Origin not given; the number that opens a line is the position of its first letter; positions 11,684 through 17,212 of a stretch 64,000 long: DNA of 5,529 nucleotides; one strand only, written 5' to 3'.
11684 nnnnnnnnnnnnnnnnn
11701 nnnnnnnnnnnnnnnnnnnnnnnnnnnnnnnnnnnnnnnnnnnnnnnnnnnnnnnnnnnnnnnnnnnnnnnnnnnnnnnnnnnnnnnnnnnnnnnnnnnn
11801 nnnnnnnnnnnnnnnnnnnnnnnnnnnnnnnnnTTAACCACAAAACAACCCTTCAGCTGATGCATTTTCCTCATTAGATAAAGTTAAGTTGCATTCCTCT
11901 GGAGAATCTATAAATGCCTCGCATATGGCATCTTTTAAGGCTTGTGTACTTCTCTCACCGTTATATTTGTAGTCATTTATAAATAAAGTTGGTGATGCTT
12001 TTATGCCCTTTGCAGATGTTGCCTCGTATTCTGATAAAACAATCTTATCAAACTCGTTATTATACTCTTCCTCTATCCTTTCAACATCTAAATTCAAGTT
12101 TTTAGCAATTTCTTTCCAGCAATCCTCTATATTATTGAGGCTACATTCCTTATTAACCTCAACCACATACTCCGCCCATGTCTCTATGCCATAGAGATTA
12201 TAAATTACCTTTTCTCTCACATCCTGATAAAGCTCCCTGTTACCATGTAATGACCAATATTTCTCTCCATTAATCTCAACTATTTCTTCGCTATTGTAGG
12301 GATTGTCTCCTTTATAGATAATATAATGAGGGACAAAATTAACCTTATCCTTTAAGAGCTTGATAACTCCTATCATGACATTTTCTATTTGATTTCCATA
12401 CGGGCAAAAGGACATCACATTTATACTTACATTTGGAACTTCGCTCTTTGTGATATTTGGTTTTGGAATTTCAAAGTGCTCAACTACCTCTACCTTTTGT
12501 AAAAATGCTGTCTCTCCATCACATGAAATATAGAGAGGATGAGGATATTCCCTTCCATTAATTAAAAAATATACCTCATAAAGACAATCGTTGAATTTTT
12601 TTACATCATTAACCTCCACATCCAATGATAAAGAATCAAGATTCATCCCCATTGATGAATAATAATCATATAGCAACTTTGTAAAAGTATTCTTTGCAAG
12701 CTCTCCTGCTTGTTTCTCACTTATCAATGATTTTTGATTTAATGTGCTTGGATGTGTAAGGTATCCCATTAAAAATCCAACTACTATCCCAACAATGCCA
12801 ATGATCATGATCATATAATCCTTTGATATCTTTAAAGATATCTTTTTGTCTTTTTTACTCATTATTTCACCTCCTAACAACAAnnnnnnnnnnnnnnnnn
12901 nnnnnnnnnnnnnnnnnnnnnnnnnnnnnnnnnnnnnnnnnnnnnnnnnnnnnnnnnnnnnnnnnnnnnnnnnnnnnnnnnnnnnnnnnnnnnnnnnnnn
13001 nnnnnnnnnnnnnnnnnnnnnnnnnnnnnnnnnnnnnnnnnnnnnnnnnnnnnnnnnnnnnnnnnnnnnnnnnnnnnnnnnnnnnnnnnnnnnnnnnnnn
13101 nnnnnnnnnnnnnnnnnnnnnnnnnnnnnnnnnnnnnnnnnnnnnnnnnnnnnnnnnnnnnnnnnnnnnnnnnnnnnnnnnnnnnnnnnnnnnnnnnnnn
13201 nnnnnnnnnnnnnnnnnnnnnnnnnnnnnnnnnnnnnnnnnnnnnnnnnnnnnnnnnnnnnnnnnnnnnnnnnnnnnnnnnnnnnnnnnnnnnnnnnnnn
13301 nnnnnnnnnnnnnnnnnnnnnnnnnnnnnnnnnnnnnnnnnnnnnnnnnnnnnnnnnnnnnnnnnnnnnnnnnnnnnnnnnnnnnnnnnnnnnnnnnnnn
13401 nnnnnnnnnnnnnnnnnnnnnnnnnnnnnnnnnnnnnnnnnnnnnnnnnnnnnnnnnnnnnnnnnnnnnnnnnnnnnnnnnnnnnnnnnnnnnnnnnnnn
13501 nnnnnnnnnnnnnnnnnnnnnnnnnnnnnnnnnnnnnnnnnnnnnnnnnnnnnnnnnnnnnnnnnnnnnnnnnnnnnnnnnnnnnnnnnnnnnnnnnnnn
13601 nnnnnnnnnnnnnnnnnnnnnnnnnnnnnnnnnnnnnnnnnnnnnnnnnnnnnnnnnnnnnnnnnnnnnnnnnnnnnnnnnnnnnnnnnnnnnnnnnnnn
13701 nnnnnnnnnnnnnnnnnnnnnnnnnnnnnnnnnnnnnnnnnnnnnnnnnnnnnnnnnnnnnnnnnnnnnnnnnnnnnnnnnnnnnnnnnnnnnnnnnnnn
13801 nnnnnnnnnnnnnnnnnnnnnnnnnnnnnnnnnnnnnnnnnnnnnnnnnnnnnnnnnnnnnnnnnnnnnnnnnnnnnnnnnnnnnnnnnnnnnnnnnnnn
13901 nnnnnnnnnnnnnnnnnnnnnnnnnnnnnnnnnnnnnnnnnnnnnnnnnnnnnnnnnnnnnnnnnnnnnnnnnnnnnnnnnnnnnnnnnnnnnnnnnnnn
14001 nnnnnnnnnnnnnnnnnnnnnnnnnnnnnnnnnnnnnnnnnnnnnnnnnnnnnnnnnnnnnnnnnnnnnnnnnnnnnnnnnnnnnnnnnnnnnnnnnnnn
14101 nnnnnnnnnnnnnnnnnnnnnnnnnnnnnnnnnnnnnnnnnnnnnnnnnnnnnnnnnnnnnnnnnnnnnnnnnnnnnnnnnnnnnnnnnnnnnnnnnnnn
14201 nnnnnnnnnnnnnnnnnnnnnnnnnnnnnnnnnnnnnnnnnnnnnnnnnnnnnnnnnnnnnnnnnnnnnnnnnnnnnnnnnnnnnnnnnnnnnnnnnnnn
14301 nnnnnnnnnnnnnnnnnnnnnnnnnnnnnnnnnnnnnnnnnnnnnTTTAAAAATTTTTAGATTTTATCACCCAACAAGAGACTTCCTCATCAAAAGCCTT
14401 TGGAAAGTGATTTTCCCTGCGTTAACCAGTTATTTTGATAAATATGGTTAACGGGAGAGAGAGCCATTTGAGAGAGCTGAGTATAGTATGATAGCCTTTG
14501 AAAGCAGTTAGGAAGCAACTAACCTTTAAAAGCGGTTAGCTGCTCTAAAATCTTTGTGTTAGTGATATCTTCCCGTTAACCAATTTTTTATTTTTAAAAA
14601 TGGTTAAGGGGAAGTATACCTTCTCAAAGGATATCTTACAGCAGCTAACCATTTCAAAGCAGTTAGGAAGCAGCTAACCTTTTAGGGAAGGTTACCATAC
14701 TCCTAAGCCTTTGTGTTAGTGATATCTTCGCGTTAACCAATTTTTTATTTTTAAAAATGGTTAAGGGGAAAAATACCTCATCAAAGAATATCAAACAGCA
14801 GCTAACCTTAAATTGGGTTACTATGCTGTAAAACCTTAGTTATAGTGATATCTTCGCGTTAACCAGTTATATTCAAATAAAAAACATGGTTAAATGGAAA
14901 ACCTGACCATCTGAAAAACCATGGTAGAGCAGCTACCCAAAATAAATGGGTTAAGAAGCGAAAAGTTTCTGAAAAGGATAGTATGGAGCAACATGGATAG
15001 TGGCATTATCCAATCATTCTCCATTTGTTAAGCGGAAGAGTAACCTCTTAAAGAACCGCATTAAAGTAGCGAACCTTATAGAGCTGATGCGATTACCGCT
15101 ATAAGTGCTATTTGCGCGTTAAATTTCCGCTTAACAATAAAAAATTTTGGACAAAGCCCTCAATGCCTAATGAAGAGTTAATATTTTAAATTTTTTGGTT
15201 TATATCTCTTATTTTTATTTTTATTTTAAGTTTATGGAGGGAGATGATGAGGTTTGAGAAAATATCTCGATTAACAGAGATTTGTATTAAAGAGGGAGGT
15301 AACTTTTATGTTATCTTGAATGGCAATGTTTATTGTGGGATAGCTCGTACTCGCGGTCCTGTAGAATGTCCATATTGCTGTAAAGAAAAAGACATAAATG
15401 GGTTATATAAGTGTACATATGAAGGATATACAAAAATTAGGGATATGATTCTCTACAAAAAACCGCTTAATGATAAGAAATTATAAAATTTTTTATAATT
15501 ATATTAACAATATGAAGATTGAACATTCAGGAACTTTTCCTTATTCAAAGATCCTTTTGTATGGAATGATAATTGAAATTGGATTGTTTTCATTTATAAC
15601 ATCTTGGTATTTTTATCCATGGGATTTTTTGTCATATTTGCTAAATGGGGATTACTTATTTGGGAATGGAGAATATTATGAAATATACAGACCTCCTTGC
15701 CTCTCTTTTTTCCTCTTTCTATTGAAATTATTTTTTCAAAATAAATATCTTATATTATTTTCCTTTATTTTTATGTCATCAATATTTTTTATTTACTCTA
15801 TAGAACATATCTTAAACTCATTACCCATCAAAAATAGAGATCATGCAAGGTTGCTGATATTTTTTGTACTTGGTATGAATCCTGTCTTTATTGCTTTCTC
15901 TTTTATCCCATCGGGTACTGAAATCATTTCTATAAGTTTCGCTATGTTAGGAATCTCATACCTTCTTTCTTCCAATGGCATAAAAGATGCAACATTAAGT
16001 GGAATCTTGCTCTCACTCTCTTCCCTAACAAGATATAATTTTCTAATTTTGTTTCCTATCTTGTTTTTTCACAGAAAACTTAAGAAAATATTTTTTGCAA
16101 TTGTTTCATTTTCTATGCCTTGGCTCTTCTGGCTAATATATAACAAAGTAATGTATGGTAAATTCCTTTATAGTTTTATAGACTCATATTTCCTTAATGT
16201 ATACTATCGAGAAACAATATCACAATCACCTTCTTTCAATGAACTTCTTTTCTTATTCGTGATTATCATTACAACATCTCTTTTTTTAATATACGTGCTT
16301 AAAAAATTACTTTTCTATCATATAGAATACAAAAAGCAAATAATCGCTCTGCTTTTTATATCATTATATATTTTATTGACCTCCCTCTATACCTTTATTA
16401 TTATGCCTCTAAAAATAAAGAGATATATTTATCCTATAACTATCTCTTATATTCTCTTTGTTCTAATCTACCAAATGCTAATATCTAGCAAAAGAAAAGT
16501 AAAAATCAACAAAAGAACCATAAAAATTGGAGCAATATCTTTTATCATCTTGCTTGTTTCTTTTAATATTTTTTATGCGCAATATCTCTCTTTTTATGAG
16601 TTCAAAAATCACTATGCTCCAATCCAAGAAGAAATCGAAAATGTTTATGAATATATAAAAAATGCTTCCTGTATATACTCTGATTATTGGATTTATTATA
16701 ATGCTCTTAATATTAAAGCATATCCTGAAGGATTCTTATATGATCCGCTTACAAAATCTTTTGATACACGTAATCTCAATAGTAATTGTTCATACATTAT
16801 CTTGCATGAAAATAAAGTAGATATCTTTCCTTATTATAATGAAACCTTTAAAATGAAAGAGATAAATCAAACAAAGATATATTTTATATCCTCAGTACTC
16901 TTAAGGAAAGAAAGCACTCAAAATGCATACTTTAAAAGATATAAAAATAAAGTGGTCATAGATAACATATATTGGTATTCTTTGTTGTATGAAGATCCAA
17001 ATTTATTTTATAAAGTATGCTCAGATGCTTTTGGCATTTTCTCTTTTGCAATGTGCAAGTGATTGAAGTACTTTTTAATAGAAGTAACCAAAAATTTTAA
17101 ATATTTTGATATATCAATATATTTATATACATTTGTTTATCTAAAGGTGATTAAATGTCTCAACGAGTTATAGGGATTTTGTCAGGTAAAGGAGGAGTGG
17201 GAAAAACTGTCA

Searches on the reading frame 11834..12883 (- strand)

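Call 9: search_protein_families(library=pfam, proteins=[window:11834-12883:-], max_evalue=0.01)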
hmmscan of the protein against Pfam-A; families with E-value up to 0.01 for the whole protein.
window:11834-12883:- (349 aa): 2 families
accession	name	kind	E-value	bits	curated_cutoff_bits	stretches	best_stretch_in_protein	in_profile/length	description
PF25011.1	VSR_TRX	-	6e-07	29.8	27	1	218-321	90-208/208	Vacuolar sorting receptor thioredoxin-like domain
PF13462.12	Thioredoxin_4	-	0.00058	20.5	23.2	1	258-320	100-163/165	Thioredoxin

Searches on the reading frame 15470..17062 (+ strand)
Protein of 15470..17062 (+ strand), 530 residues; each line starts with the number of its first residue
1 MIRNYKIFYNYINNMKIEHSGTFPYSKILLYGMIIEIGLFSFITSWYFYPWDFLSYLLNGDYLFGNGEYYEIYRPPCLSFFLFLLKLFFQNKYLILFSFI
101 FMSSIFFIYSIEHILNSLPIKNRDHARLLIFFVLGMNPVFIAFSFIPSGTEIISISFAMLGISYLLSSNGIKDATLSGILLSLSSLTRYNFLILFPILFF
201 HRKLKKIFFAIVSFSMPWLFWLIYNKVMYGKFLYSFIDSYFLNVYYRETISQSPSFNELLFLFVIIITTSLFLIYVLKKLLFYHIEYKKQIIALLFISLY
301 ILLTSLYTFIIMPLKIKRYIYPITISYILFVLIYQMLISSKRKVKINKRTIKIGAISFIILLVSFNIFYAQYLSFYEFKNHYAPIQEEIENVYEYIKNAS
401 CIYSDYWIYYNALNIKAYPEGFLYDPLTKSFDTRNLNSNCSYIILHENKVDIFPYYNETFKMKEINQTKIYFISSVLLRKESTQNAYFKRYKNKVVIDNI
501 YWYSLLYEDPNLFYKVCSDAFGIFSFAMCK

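Call 4: search_protein_families(library=pfam, proteins=[window:15470-17062:+], max_evalue=0.1)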
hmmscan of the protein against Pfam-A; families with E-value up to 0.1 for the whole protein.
window:15470-17062:+ (530 aa): 0 families

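Call 5: search_protein_families(library=ncbifam, proteins=[window:15470-17062:+], max_evalue=0.1)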
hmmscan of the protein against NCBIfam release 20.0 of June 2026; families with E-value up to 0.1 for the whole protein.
window:15470-17062:+ (530 aa): 0 families

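Call 15: search_protein_families(library=phrogs, proteins=[window:15470-17062:+], max_evalue=0.1)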
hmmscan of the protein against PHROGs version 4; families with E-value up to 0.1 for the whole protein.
window:15470-17062:+ (530 aa): 0 families

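Call 90: search_solved_structures(query=window:15470-17062:+, max_evalue=10)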
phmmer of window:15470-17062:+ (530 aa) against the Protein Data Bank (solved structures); distinct sequences matched with E-value up to 10: 0.
